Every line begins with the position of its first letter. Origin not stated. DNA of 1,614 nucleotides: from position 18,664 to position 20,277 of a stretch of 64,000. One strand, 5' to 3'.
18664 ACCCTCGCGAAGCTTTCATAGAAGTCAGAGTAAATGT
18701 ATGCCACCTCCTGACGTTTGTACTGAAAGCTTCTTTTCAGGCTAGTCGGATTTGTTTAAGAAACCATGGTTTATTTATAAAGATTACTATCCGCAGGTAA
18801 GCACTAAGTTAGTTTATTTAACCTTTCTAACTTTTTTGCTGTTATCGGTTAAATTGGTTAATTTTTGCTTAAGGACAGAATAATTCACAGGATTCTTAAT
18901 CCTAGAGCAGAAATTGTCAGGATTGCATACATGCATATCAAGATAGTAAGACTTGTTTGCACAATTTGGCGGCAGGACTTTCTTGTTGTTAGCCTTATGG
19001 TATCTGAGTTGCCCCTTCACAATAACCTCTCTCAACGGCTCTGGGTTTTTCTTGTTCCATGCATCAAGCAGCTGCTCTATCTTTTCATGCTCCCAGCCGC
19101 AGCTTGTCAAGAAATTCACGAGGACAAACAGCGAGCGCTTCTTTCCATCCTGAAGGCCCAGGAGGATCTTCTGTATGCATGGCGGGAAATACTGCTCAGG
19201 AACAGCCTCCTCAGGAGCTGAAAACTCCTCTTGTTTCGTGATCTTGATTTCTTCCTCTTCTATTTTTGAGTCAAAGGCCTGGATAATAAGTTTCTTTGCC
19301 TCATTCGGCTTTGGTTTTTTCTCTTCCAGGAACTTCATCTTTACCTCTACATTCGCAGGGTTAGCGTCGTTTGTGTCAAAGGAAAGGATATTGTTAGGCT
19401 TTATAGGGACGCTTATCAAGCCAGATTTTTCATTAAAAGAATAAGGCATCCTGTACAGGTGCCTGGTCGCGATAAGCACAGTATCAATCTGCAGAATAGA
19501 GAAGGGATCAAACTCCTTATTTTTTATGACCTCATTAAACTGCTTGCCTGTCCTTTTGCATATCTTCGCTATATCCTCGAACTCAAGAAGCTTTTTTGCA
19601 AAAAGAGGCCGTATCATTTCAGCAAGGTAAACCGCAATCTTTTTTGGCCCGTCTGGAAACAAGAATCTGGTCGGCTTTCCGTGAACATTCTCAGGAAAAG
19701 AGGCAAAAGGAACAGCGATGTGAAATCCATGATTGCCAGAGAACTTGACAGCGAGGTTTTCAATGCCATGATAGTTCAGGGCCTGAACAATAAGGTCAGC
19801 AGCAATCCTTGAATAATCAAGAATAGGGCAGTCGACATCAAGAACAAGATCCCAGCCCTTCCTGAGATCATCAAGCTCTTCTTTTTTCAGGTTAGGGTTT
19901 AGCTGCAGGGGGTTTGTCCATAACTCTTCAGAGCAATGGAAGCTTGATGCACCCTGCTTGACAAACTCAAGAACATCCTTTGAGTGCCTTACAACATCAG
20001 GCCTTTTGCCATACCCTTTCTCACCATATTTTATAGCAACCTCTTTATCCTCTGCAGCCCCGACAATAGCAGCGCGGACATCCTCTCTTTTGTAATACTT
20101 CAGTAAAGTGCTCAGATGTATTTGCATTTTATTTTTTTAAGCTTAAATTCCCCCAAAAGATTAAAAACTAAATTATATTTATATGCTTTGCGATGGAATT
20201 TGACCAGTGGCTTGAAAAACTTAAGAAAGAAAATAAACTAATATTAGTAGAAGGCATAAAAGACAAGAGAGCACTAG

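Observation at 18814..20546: Single-polypeptide primase (PriS fused to a PriL-type Fe-S C-terminal domain) next to a divergent small Toprim protein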

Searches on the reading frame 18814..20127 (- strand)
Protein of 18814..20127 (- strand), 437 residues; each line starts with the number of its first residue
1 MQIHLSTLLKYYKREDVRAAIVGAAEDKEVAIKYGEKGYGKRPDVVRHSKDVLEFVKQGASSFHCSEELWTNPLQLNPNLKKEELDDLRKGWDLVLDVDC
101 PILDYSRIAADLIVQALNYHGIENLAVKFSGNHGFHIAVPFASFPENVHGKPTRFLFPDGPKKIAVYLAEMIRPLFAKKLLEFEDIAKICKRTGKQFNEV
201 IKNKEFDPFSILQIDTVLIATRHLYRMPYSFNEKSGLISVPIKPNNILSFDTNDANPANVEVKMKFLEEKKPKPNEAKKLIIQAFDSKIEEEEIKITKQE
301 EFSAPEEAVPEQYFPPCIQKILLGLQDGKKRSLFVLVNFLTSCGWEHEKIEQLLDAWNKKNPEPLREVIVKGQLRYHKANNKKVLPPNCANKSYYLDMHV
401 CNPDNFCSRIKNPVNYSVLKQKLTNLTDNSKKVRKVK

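Call 3: search_protein_families(library=pfam, proteins=[window:18814-20127:-], max_evalue=1)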
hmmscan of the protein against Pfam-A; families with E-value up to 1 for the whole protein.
window:18814-20127:- (437 aa): 4 families
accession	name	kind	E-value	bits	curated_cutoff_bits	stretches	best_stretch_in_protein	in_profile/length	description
PF04104.19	DNA_primase_lrg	-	1.2e-09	38.4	22.4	1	260-432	45-236/266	Eukaryotic and archaeal DNA primase, large subunit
PF01896.25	DNA_primase_S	-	2.4e-05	25.2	26.8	1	109-243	27-162/163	DNA primase small subunit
PF21686.3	LigD_Prim-Pol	-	0.0028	17.7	27.4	1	49-142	73-153/254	LigD, primase-polymerase domain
PF16699.10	CSTF1_dimer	-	0.21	11.8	26.6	0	156-174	17-35/57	Cleavage stimulation factor subunit 1, dimerisation domain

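Call 4: search_protein_families(library=ncbifam, proteins=[window:18814-20127:-], max_evalue=1)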
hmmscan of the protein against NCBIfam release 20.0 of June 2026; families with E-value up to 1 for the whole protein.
window:18814-20127:- (437 aa): 8 families
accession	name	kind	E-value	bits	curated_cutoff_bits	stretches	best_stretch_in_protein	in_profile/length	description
NF002590.0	PRK02249.1-4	equivalog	2e-09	37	459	1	281-417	199-332/358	DNA primase regulatory subunit PriL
NF002588.0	PRK02249.1-2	equivalog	2.1e-07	30.6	439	1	285-431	200-342/360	DNA primase regulatory subunit PriL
NF002591.0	PRK02249.1-5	equivalog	3e-06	26.6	479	1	292-427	203-335/351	DNA primase regulatory subunit PriL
NF003051.0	PRK03968.1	equivalog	5.6e-06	25.7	431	2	288-341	222-273/406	DNA primase large subunit PriL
NF001641.0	PRK00419.1-3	equivalog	9.3e-06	24.9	326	1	120-254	146-268/323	DNA primase small subunit PriS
NF002589.0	PRK02249.1-3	equivalog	1.1e-05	25.2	339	1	262-417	187-338/348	DNA primase regulatory subunit PriL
TIGR00335.1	primase_sml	equivalog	5.2e-05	22.8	143.5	2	100-139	115-154/324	DNA primase catalytic subunit PriS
TIGR02778.1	ligD_pol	equivalog_domain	0.0081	15.9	214.7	1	45-143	83-168/245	non-homologous end-joining DNA ligase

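Call 8: find_homologous_proteins(query=window:18814-20127:-)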
Query window:18814-20127:- (437 aa): 2707 proteins with E <= 0.001 among 8000 candidates; the best 120 are listed.
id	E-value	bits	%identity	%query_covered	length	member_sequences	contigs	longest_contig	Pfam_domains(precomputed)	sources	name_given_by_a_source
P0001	3.7e-292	987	99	100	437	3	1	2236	PF04104.20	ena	-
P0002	1.9e-281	951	95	100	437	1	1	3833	PF04104.20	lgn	-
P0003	1.6e-278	942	94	100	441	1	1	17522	PF01896.26,PF04104.20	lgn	-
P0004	4.9e-267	904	89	100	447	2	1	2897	PF01896.26,PF04104.20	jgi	-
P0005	4.4e-246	835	83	97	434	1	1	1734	PF04104.20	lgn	-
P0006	1.1e-221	755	73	98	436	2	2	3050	PF04104.20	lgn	-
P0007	4.9e-221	752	74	98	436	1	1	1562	PF04104.20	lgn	-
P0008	2.2e-220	750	73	98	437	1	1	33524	PF04104.20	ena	-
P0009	2.4e-219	747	72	98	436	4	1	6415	PF04104.20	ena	-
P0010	4.1e-219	746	73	98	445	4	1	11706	PF04104.20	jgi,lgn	-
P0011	5.8e-218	742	71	97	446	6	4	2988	PF04104.20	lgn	-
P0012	7.0e-217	739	71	96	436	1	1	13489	PF04104.20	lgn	-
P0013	1.2e-216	738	73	97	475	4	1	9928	PF01896.26,PF04104.20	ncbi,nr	ncbi:hypothetical protein KY315_00585, partial [Candidatus Woesearchaeota archaeon]|nr:hypothetical 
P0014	6.9e-215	732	70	97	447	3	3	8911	PF04104.20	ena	-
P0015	5.8e-213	726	71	98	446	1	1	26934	PF04104.20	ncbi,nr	ncbi:hypothetical protein KY310_02865 [Candidatus Woesearchaeota archaeon]|nr:hypothetical protein [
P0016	9.1e-212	722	70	98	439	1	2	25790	PF04104.20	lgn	-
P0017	4.7e-208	710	67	98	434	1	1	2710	PF04104.20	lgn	-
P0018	3.1e-198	677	66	97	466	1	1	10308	PF01896.26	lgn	-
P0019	2.0e-197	675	66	96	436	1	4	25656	PF01896.26,PF04104.20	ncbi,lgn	-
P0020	3.0e-197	674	65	97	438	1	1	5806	PF01896.26,PF04104.20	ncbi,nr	ncbi:hypothetical protein GF358_03065 [Candidatus Woesearchaeota archaeon]|nr:hypothetical protein [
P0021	1.2e-193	662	64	97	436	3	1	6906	PF01896.26,PF04104.20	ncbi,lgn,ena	-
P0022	2.6e-192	658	65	97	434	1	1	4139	PF01896.26,PF04104.20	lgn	-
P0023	4.2e-191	654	64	97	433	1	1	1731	PF04104.20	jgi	-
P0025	2.7e-187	641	63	97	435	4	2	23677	PF01896.26,PF04104.20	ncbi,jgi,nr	ncbi:hypothetical protein KY314_00025 [Candidatus Woesearchaeota archaeon]|nr:hypothetical protein [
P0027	7.1e-185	633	62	99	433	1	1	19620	PF04104.20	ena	-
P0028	4.6e-184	631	62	99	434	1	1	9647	PF04104.20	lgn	-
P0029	1.0e-182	626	62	99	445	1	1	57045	PF01896.26,PF04104.20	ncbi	-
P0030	2.5e-180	618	62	97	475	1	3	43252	PF01896.26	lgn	-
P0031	3.1e-180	618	61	99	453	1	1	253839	PF01896.26,PF04104.20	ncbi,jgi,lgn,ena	-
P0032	4.9e-180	617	60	99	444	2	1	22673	PF04104.20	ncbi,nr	ncbi:MAG TPA: hypothetical protein VI612_02310 [Candidatus Nanoarchaeia archaeon]|nr:hypothetical pr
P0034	2.7e-179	615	61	99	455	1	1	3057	PF01896.26,PF04104.20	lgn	-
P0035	4.6e-179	614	61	97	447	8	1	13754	PF01896.26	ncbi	-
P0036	1.0e-178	613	59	99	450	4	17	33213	PF01896.26,PF04104.20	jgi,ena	-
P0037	2.3e-178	612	61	100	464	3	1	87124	PF01896.26,PF04104.20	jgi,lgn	jgi:hypothetical protein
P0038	3.6e-178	611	62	97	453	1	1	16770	PF04104.20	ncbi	-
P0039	1.6e-177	609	60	98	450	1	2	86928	PF01896.26,PF04104.20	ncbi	-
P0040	1.9e-177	609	62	99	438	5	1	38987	PF01896.26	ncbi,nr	ncbi:Uncharacterised protein [uncultured archaeon]|nr:Uncharacterised protein [uncultured archaeon]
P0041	2.0e-177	609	61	97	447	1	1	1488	PF01896.26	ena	-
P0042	2.4e-177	608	60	97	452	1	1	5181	PF01896.26,PF04104.20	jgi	-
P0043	3.0e-177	608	59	100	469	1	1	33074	PF04104.20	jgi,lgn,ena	-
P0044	6.0e-177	607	60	100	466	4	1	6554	PF01896.26,PF04104.20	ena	-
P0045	1.4e-176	606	59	99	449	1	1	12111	PF01896.26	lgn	-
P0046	1.9e-176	605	59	99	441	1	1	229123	PF01896.26,PF04104.20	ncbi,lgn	-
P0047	2.1e-176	605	58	100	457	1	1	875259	PF01896.26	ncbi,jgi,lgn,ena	-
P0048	2.4e-176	605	58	99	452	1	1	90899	PF01896.26,PF04104.20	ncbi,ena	-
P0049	2.6e-176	605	61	100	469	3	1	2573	PF04104.20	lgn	-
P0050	7.9e-176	603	59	98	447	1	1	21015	PF04104.20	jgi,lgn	jgi:hypothetical protein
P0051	1.5e-175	603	58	99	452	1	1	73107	PF01896.26,PF04104.20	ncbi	-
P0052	1.7e-175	602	61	97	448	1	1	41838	PF04104.20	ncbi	ncbi:MAG: hypothetical protein QW165_04025 [Candidatus Woesearchaeota archaeon]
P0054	2.2e-175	602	61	98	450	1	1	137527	PF04104.20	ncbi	ncbi:MAG: hypothetical protein QXT19_00445 [Candidatus Woesearchaeota archaeon]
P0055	2.6e-175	602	59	99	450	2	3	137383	PF01896.26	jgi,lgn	jgi:DNA primase catalytic subunit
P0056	3.5e-175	601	60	95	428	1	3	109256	PF01896.26,PF04104.20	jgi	-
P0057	4.3e-175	601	58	97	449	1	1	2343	PF01896.26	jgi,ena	-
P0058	5.6e-175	601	59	99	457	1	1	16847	PF01896.26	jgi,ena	-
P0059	5.9e-175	601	60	96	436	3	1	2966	PF01896.26,PF04104.20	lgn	-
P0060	8.3e-175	600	59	100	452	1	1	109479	PF01896.26,PF04104.20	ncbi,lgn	-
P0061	1.2e-174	600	62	96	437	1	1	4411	PF01896.26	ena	-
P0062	1.3e-174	599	60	97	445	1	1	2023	PF04104.20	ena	-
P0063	1.5e-174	599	57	99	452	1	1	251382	PF01896.26,PF04104.20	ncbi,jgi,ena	-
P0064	2.2e-174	599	59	100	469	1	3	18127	PF01896.26,PF04104.20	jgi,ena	-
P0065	2.8e-174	598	61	96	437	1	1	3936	PF01896.26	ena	-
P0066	4.9e-174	598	59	98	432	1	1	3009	PF01896.26,PF04104.20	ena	-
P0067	5.2e-174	597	59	99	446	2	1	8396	PF04104.20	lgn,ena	-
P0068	5.8e-174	597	59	100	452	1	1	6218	PF04104.20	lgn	-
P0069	6.7e-174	597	59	100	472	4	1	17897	PF01896.26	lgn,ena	-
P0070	9.9e-174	597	61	97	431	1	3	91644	PF04104.20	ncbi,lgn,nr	ncbi:hypothetical protein HYV79_00435 [Candidatus Woesearchaeota archaeon]|nr:hypothetical protein [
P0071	1.0e-173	596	59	99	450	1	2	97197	PF01896.26,PF04104.20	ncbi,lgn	ncbi:MAG: hypothetical protein QXM31_04265 [Candidatus Woesearchaeota archaeon]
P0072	1.2e-173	596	58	97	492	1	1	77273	PF01896.26,PF04104.20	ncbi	ncbi:DNA primase small subunit domain-containing protein [Nanoarchaeota archaeon]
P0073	3.3e-173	595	60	95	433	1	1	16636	PF01896.26,PF04104.20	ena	-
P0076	7.2e-173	594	60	95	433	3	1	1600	PF01896.26,PF04104.20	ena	-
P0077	7.3e-173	594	58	97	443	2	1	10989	PF01896.26,PF04104.20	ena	-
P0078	9.4e-173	593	59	99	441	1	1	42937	PF01896.26,PF04104.20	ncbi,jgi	-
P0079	1.3e-172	593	59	97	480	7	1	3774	PF04104.20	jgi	jgi:hypothetical protein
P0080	1.5e-172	593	58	98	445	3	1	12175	PF01896.26,PF04104.20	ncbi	-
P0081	1.9e-172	592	58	99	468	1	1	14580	PF01896.26,PF04104.20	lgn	-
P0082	4.7e-172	591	59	99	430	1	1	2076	PF01896.26,PF04104.20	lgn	-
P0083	5.0e-172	591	60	96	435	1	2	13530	PF01896.26,PF04104.20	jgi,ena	-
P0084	6.8e-172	590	58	99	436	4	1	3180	PF01896.26,PF04104.20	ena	-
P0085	8.6e-172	590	59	96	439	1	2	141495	PF01896.26,PF04104.20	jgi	-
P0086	1.1e-171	590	58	100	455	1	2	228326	PF01896.26,PF04104.20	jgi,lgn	jgi:hypothetical protein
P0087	1.1e-171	590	61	97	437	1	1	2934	PF01896.26,PF04104.20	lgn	-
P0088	1.4e-171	589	57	100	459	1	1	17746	PF04104.20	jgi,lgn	jgi:hypothetical protein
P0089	1.4e-171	589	58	100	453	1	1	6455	PF01896.26,PF04104.20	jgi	jgi:hypothetical protein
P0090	2.2e-171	589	58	100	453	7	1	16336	PF01896.26,PF04104.20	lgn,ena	-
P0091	3.4e-171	588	58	97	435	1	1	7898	PF01896.26,PF04104.20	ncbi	-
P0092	4.1e-171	588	58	96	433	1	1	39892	PF01896.26,PF04104.20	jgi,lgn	-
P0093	4.5e-171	588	60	96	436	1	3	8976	PF01896.26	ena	-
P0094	4.7e-171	588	60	95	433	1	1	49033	PF01896.26,PF04104.20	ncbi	-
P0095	5.7e-171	587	58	100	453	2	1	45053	PF01896.26,PF04104.20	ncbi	-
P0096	6.1e-171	587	58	98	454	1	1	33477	PF01896.26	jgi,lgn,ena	-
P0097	7.7e-171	587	59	97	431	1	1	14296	PF01896.26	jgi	jgi:hypothetical protein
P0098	2.0e-170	586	59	98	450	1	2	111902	PF01896.26,PF04104.20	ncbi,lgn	ncbi:MAG: hypothetical protein QXR48_02945 [Candidatus Woesearchaeota archaeon]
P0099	2.1e-170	586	58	97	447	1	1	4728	PF01896.26,PF04104.20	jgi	-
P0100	3.4e-170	585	61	95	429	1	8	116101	PF01896.26,PF04104.20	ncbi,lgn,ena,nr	ncbi:hypothetical protein J4209_05225 [Candidatus Woesearchaeota archaeon]|nr:hypothetical protein [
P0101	3.9e-170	585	59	100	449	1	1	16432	PF04104.20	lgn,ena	-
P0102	4.9e-170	584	59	95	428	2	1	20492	PF01896.26,PF04104.20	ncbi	-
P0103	8.7e-170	584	59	96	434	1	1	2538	PF01896.26,PF04104.20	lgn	-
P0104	9.1e-170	583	58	97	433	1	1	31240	PF01896.26,PF04104.20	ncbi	-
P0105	9.7e-170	583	60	95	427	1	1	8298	PF04104.20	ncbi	-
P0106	9.9e-170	583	58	100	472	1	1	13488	PF01896.26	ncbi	-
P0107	1.2e-169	583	59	97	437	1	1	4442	PF01896.26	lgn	-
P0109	2.1e-169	582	59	99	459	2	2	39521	PF01896.26,PF04104.20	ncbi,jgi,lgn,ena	-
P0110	2.2e-169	582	57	99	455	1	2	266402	PF01896.26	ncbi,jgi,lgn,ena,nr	ncbi:hypothetical protein COV18_01695 [Candidatus Woesearchaeota archaeon CG10_big_fil_rev_8_21_14_0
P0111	2.2e-169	582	61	96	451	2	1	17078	PF01896.26,PF04104.20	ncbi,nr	ncbi:hypothetical protein HZA97_02555 [Candidatus Woesearchaeota archaeon]|nr:hypothetical protein [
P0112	3.3e-169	582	57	100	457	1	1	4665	PF01896.26,PF04104.20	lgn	-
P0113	3.4e-169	582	58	97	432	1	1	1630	PF01896.26,PF04104.20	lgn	-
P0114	4.2e-169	581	59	97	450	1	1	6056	PF01896.26,PF04104.20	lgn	-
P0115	6.2e-169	581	58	96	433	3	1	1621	PF01896.26,PF04104.20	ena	-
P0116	9.0e-169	580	59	96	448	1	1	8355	PF04104.20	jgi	-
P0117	1.3e-168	580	57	96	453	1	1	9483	PF01896.26,PF04104.20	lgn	-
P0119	4.6e-168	578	58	99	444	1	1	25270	PF04104.20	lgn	-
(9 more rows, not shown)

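Call 9: search_solved_structures(query=window:18814-20127:-, max_evalue=1, show_alignments=3)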
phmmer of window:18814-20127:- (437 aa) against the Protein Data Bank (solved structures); distinct sequences matched with E-value up to 1: 5.
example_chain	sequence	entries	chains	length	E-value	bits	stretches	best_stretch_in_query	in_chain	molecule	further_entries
9f26_B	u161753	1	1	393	0.026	16.8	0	380-423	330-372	DNA primase large subunit PriL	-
8q7z_Bj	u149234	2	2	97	0.79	11.9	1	371-430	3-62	Ribosomal protein L37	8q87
9ru7_Lj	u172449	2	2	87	0.89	11.7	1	371-429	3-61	Large ribosomal subunit protein eL37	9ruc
7qvp_Lj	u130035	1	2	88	0.91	11.7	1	371-429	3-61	Ribosomal protein L37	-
5eys_A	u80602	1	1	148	1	11.6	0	300-359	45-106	Neuroglobin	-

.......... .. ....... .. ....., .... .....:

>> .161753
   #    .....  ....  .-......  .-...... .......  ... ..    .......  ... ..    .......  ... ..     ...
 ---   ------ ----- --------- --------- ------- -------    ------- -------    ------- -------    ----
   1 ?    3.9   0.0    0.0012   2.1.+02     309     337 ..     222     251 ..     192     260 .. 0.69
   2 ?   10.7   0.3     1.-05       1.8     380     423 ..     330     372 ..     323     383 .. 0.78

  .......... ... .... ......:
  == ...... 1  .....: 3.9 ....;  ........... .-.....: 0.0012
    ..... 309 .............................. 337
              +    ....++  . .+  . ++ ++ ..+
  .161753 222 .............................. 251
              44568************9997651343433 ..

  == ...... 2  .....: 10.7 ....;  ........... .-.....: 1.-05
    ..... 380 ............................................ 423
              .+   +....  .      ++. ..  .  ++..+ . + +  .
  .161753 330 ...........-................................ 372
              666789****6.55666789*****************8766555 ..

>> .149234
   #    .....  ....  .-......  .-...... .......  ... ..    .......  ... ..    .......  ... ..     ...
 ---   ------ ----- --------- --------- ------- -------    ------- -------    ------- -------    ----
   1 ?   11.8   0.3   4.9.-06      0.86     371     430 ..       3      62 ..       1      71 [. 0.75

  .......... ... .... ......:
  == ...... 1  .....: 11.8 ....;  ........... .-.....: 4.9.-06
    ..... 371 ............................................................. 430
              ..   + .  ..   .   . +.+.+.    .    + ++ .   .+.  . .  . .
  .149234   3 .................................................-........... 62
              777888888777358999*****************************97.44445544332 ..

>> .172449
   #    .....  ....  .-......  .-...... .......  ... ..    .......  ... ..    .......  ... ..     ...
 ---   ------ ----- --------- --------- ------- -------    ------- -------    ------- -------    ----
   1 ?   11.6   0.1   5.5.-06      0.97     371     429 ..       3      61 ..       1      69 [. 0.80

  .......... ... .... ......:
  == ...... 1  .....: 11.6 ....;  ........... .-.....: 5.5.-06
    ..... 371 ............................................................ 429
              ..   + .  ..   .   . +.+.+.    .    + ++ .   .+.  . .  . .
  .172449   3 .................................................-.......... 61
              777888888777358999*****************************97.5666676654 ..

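Call 19: find_related_loci(query=A1, collection=genome_contigs, flank=8000)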
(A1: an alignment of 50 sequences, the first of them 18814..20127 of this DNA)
Query A1 (437 aa) in genome_contigs; peptide patterns used: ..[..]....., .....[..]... (x = any residue, [..] = any of these).
599 stretches matched a pattern (row limit reached: there are more); 591 encode a relative of the query (tblastn E <= 1e-3); the best 80 are kept; 80 distinct loci.
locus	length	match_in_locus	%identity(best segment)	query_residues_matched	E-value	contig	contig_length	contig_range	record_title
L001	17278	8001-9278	72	1-427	0e+0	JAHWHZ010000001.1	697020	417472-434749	MAG: Candidatus Woesearchaeota archaeon isolate Yap200.bin2.134 contig_6, whole genome shotgun sequence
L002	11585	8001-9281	71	1-427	0e+0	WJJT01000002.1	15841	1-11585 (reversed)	MAG: Candidatus Woesearchaeota archaeon isolate Bin_031 k141_60250, whole genome shotgun sequence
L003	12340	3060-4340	71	1-427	0e+0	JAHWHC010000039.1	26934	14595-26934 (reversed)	MAG: Candidatus Woesearchaeota archaeon isolate FT1_425 k127_25264557, whole genome shotgun sequence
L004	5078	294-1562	64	1-423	0e+0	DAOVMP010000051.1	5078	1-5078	MAG TPA_asm: Candidatus Woesearchaeota archaeon isolate CSMAG_1474 CSMAG_1474_k141_43017_length_5078_cov_10.0000, whole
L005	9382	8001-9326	62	3-427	0e+0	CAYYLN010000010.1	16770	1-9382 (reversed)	MAG TPA_asm: uncultured Methanosarcinales archaeon isolate binchicken_co38_1403 genome assembly, contig: NODE_7246_lengt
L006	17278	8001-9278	62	2-423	0e+0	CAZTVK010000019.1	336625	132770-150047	MAG TPA_asm: uncultured Methanosarcinales archaeon isolate binchicken_co165_273 genome assembly, contig: k141_2390770, w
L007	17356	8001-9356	61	3-437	0e+0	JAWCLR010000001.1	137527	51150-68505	MAG: Candidatus Woesearchaeota archaeon isolate JZ-2_201705_bins_23 JZ-2_201705_bins_23_scaffold_1, whole genome shotgun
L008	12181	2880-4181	60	2-432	0e+0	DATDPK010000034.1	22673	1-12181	MAG TPA_asm: Candidatus Nanoarchaeia archaeon isolate SMAG_U7919 k141_1223540, whole genome shotgun sequence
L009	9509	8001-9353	59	3-437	0e+0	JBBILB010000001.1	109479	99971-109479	MAG: Candidatus Woesearchaeota archaeon isolate PGS172224_bin_2 NODE_96_length_109479_cov_2.84032, whole genome shotgun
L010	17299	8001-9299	62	2-433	0e+0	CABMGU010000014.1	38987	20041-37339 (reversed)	uncultured archaeon isolate LFW-252_3 genome assembly, contig: LFW2523_21, whole genome shotgun sequence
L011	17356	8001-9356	59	3-437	0e+0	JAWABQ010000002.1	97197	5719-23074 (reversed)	MAG: Candidatus Woesearchaeota archaeon isolate JZ-4_201808_bins_194 JZ-4_201808_bins_194_scaffold_2, whole genome shotg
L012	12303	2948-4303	57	3-437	0e+0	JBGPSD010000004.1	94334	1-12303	MAG: Candidatus Nanoarchaeia archaeon isolate OBJ1_062018_130_26 k141_18463_length_94334_cov_11.0000, whole genome shotg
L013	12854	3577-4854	60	2-423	2e-180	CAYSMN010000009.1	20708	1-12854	MAG TPA_asm: uncultured Methanosarcinales archaeon isolate SRP119689_co1_35 genome assembly, contig: NODE_3430_length_20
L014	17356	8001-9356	58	3-437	3e-179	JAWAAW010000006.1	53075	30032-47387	MAG: Candidatus Woesearchaeota archaeon isolate JZ-4_201709_bins_170 JZ-4_201709_bins_170_scaffold_6, whole genome shotg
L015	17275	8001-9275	61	1-424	3e-178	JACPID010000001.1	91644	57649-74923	MAG: Candidatus Woesearchaeota archaeon isolate NC_groundwater_431_Ag_B-0.1um_31_17 GD18-4_B1_scaffold_58406, whole geno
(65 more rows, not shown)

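Call 32: predict_structure(alignment_id=A1)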
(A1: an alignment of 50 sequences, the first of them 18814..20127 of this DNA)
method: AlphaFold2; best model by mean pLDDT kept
length: 437 residues; sequences in the alignment: 50
mean_pLDDT: 85.2   pTM: 0.64
mean pLDDT of the five models: 85.2, 84.6, 83.2, 83.3, 82.9
residues with pLDDT >= 90: 219; 70-90: 174; 50-70: 21; < 50: 23
segments of 3 or more residues with pLDDT < 50: 218-221, 290-301, 432-437
pLDDT, mean of each block of 10 residues (from residue 1): 88 96 91 88 84 93 90 82 86 91 95 96 93 93 88 83 91 94 92 91 88 69 80 94 95 95 82 85 79 34 73 92 89 91 90 94 89 84 68 74 82 87 73 41
secondary structure, 60 per line:
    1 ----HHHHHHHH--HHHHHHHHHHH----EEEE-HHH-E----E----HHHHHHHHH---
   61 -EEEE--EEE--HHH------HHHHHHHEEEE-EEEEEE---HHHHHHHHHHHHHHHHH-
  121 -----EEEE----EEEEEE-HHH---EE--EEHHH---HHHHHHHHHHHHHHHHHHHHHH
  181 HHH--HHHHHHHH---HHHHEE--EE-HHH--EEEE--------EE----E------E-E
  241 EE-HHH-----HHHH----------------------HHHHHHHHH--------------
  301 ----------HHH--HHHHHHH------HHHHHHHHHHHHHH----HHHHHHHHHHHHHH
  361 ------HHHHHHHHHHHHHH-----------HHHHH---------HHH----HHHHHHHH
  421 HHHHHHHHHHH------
elements in order: H5-12 H15-25 E30-33 H49-57 E62-65 E68-70 H82-88 E89-92 E94-99 H103-119 E126-129 E134-139 H159-183 H186-193 H197-200 E213-216 E240-242 H252-255 H278-286 H316-322 H329-342 H347-360 H367-380 H392-396 H413-431
